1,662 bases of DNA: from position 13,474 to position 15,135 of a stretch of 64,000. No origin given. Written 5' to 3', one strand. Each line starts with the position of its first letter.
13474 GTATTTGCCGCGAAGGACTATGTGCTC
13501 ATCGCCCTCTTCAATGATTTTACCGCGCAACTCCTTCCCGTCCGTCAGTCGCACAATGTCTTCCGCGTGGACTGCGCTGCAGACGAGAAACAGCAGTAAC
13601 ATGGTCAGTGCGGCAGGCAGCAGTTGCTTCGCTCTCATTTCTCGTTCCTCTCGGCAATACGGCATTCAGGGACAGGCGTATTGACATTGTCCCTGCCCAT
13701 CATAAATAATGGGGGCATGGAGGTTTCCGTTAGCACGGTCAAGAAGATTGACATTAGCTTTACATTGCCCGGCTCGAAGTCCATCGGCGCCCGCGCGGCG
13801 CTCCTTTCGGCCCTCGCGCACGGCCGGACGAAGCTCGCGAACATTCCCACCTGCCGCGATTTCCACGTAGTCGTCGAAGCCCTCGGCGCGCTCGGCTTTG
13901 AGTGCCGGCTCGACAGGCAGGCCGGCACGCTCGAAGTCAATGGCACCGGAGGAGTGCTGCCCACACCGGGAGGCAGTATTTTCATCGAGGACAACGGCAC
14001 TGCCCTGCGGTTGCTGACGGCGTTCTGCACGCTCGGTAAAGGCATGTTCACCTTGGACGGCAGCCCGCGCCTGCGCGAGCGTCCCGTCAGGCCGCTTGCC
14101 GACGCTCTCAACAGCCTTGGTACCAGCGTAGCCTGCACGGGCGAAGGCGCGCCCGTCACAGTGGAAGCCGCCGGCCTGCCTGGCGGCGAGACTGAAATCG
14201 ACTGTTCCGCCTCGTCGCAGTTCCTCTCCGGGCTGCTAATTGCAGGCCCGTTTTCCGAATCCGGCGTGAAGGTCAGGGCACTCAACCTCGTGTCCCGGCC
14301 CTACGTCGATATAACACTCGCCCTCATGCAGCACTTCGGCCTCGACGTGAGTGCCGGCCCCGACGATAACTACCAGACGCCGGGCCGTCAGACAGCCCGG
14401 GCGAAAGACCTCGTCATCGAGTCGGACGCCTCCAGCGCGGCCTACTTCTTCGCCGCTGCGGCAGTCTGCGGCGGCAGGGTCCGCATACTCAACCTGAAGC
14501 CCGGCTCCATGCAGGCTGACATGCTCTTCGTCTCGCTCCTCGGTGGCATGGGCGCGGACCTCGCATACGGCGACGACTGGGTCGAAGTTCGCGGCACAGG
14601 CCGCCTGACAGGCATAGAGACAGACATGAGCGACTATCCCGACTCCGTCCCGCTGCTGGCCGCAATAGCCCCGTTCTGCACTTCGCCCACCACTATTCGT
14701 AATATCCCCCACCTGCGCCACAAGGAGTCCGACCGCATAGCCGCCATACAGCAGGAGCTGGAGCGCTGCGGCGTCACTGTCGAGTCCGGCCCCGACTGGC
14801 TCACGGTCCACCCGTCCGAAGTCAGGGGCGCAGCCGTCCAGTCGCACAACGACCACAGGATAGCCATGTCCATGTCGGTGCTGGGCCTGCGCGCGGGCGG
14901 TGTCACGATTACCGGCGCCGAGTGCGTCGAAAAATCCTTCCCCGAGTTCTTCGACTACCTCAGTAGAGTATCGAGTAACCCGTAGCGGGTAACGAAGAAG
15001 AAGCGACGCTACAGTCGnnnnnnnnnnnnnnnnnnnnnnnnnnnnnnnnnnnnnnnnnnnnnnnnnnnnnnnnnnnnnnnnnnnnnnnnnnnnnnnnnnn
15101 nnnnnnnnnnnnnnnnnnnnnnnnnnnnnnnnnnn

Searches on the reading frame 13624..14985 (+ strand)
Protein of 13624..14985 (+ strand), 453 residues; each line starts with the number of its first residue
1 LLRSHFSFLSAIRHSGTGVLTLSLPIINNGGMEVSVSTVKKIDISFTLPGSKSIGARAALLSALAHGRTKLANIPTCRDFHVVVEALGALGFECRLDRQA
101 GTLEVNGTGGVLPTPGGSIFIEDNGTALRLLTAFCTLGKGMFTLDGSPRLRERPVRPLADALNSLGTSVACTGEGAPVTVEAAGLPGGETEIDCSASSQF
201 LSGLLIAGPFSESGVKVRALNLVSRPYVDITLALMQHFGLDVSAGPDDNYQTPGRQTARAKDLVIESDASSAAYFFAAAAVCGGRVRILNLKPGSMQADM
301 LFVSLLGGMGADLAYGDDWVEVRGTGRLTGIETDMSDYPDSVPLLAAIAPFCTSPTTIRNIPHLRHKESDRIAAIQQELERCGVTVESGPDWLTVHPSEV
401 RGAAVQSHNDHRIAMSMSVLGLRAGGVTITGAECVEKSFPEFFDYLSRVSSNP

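Call 21: search_protein_families(library=pfam, proteins=[window:13624-14985:+])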
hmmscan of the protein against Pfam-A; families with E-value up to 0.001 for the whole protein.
window:13624-14985:+ (453 aa): 1 family
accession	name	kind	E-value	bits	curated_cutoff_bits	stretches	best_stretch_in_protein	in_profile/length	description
PF00275.25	EPSP_synthase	-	2e-103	346.8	22.8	1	39-446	4-417/417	EPSP synthase (3-phosphoshikimate 1-carboxyvinyltransferase)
